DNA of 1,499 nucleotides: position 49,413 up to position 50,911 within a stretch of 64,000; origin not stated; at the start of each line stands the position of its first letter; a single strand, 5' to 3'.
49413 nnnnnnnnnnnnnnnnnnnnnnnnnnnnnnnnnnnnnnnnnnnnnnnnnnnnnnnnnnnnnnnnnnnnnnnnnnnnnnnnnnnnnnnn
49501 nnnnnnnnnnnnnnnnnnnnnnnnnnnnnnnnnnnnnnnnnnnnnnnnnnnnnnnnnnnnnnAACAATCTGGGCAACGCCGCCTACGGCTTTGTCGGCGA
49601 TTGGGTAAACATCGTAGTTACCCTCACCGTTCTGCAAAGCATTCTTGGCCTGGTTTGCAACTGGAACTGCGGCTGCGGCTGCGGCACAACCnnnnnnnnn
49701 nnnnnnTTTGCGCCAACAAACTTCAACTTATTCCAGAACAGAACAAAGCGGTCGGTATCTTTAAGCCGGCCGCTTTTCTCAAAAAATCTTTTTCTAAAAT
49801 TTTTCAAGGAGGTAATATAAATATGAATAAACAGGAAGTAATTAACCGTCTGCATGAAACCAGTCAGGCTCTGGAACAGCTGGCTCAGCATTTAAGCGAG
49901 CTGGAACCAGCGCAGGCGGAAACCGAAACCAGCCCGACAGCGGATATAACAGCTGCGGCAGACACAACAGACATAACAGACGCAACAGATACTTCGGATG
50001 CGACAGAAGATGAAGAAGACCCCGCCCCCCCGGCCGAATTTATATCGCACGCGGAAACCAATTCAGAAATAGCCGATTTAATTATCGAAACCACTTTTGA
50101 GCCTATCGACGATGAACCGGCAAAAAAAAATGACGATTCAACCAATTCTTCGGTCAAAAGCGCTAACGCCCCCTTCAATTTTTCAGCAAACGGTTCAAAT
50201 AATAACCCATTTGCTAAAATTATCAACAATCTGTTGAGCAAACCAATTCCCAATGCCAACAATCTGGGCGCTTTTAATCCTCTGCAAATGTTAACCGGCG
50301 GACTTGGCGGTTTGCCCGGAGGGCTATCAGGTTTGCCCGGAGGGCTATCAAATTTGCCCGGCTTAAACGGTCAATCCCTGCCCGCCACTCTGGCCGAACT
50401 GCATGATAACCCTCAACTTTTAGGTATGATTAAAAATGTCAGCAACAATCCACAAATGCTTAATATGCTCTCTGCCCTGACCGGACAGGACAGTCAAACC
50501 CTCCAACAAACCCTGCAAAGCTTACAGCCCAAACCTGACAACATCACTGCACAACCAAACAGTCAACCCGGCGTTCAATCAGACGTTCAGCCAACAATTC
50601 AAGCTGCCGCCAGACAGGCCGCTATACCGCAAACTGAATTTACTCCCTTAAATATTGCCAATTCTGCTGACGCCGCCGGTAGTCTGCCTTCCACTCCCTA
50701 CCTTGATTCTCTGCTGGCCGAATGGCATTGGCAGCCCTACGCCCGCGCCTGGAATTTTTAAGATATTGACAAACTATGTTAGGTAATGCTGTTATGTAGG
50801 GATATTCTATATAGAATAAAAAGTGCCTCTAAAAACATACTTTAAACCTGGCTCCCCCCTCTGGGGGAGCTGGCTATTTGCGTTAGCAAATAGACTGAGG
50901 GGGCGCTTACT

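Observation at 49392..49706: Novel Cys/Asn/Gly-rich membrane-anchored peptide divergently paired with the SCIFF operon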

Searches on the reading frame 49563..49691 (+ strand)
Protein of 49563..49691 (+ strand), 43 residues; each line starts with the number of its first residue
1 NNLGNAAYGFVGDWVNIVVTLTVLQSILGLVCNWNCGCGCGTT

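Call 56: search_protein_representatives(alignment_id=A2)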
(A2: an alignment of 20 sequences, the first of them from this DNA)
Query: 20 sequences, 41 profile positions. Proteins with E-value up to 0.001 (for the whole library): 8; up to 1e-10: 5; up to 1e-30: 0. The best 8 are listed.
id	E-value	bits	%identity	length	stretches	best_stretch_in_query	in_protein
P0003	2.5e-22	94.2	-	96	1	1-41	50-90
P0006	1.5e-21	91.8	-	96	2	1-41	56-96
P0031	2.2e-21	91.2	-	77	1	2-40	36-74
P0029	6.1e-21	89.8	-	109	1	2-40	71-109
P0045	4.6e-19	83.8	-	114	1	1-41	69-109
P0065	5.4e-06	42.0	-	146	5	24-37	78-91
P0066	1.6e-04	37.2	-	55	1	7-34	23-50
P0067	3.0e-04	36.4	-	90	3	19-36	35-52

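Call 58: find_encoding_contigs(protein=P0066, flank=10000, max_places=4)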
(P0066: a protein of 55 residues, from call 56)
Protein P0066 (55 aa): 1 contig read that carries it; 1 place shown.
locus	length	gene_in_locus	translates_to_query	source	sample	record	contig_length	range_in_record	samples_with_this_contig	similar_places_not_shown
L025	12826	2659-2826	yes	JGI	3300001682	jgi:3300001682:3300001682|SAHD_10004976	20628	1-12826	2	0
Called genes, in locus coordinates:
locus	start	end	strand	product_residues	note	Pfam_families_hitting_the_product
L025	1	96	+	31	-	?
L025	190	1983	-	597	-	PF08439:Peptidase_M3_N, PF01432:Peptidase_M3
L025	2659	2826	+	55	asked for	-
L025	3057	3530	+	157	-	-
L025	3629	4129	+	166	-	-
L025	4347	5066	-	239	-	-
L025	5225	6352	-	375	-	PF02463:SMC_N, PF13175:AAA_15, PF13476:AAA_23, PF13304:AAA_21 (faint)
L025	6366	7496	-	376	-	PF00712:DNA_pol3_beta, PF02767:DNA_pol3_beta_2, PF02768:DNA_pol3_beta_3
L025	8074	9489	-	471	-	PF11638:DnaA_N, PF00308:Bac_DnaA, PF01695:IstB_IS21 (weak), PF00004:AAA (weak), PF08299:Bac_DnaA_C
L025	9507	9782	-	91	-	-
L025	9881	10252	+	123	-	PF00825:Ribonuclease_P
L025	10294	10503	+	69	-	PF01809:YidD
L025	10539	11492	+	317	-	PF02096:60KD_IMP, PF13273:DUF4064 (faint)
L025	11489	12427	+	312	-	PF14804:Jag_N, PF13083:KH_KhpA-B, PF01424:R3H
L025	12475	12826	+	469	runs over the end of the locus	PF10396:TrmE_N, PF12631:MnmE_helical, PF00009:GTP_EFTU (faint), PF01926:MMR_HSR1, PF02421:FeoB_N, PF00350:Dynamin_N (faint)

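Call 69: find_homologous_proteins(query=A3, max_evalue=0.1)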
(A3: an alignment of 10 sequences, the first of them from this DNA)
Query A3 (10 sequences) (43 aa, profile of the alignment): 14 proteins with E <= 0.1 among 128 candidates.
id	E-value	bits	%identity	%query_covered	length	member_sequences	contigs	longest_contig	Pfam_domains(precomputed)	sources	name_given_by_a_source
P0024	9.5e-19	84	82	91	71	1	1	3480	-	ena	-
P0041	1.7e-18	84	81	63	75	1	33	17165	-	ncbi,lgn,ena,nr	ncbi:MAG: hypothetical protein IJB55_02135 [Firmicutes bacterium]|nr:hypothetical protein [Bacillota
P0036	2.4e-18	83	89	84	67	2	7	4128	-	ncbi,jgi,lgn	jgi:hypothetical protein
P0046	4.4e-18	82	94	79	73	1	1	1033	-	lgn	-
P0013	5.9e-18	82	91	77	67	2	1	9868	-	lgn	-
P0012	7.2e-18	82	88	79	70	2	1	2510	-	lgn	-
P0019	7.8e-18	82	94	72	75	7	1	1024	-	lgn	-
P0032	1.5e-17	81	88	60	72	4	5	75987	-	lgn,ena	-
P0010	1.7e-17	80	90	72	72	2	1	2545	-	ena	-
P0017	1.8e-17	80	90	72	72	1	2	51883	-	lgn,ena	-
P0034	2.1e-17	80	97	72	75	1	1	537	-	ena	-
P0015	2.1e-17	80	88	98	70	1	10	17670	-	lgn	-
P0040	1.0e-16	78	83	95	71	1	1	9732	-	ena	-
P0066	1.1e-14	72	58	60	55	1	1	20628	-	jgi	-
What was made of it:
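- Tried and rejected: A second word-indexed search with a widened profile added nothing new (call 69).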

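Call 92: find_related_loci(query=A3, collection=metagenome_contigs, flank=8000)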
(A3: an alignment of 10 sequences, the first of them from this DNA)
Query A3 (43 aa) in metagenome_contigs; peptide patterns used: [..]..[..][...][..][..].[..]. (x = any residue, [..] = any of these).
200 stretches matched a pattern; 5 encode a relative of the query (tblastn E <= 1e-3); 5 distinct loci.
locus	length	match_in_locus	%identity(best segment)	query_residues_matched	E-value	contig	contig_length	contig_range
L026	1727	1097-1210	87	2-39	9e-20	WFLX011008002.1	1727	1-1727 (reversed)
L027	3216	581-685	97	3-37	9e-19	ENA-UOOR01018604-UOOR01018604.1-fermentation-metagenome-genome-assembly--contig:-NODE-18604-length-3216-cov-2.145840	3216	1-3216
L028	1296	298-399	89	6-40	9e-17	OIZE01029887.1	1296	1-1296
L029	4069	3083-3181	88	1-33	6e-14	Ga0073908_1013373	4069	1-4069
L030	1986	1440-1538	88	1-33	6e-14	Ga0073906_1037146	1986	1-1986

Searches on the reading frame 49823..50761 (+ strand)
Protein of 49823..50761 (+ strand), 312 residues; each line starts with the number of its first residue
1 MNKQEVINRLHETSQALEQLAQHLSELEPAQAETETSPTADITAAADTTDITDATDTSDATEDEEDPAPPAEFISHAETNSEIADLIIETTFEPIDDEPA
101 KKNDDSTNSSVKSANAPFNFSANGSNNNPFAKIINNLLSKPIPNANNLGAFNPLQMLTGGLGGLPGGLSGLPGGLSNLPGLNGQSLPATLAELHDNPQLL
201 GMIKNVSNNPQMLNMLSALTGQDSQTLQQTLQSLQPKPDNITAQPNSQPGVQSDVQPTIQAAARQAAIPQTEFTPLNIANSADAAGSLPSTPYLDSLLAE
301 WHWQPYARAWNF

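Call 5: search_protein_families(library=pfam, proteins=[window:49823-50761:+], max_evalue=1)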
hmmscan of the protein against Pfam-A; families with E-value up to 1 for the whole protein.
window:49823-50761:+ (312 aa): 2 families
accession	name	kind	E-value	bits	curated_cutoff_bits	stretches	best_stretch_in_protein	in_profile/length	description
PF06013.18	WXG100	-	0.66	10.7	27.3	0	4-27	61-84/86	Proteins of 100 residues with WXG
PF11851.13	DUF3371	-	0.73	11.4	25.1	1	2-99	17-104/128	Domain of unknown function (DUF3371)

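Call 6: search_protein_families(library=ncbifam, proteins=[window:49823-50761:+], max_evalue=1)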
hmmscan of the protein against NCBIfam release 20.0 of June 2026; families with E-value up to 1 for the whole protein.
window:49823-50761:+ (312 aa): 0 families

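Call 39: find_homologous_proteins(query=window:49823-50758:+, max_evalue=0.001)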
Query window:49823-50758:+ (312 aa): 17 proteins with E <= 0.001 among 4958 candidates.
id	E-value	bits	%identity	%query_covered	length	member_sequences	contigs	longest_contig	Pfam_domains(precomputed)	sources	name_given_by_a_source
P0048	4.3e-197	671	100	100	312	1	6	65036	-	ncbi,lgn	-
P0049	8.3e-127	441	70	100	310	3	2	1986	-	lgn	-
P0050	1.4e-85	305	55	100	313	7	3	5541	-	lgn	-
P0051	1.6e-79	285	52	100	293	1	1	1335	-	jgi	-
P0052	4.6e-78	281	51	100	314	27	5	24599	-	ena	-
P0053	5.2e-35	139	32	100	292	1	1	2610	-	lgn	-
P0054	6.0e-35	139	36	76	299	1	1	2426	-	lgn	-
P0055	1.7e-33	134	41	76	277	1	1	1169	-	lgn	-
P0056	8.5e-33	132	33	100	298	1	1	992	-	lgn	-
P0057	3.8e-31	127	32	99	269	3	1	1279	-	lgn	-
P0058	3.9e-27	113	45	60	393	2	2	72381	-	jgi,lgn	jgi:hypothetical protein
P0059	4.4e-26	110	38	99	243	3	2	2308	-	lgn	-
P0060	4.0e-23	100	54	27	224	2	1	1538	-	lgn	-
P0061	9.2e-23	99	35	99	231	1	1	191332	-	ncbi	-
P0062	2.0e-21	95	50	35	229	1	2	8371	-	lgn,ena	-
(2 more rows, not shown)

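Call 83: search_protein_families(library=phrogs, proteins=[window:49823-50761:+], max_evalue=0.1)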
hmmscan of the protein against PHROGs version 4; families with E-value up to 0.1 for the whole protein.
window:49823-50761:+ (312 aa): 0 families

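Call 85: predict_structure(alignment_id=A5)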
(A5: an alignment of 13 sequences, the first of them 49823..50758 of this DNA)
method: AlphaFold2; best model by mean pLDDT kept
length: 312 residues; sequences in the alignment: 13
mean_pLDDT: 48.8   pTM: 0.19
mean pLDDT of the five models: 48.8, 46.7, 45.8, 40.9, 37.9
residues with pLDDT >= 90: 7; 70-90: 21; 50-70: 77; < 50: 207
segments of 3 or more residues with pLDDT < 50: 29-68, 70-82, 85-89, 91-94, 96-124, 147-149, 151-154, 157-179, 181-194, 237-291, 301-303, 306-312
pLDDT, mean of each block of 10 residues (from residue 1): 87 88 68 37 35 37 44 42 48 45 38 38 47 57 50 48 46 46 45 53 64 62 65 51 33 33 32 36 41 53 46 43
secondary structure, 60 per line:
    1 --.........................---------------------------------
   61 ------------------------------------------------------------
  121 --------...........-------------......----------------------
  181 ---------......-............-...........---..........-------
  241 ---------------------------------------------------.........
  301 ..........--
elements in order: H3-27 H129-139 H153-158 H190-195 H197-208 H210-220 H224-233 H292-310
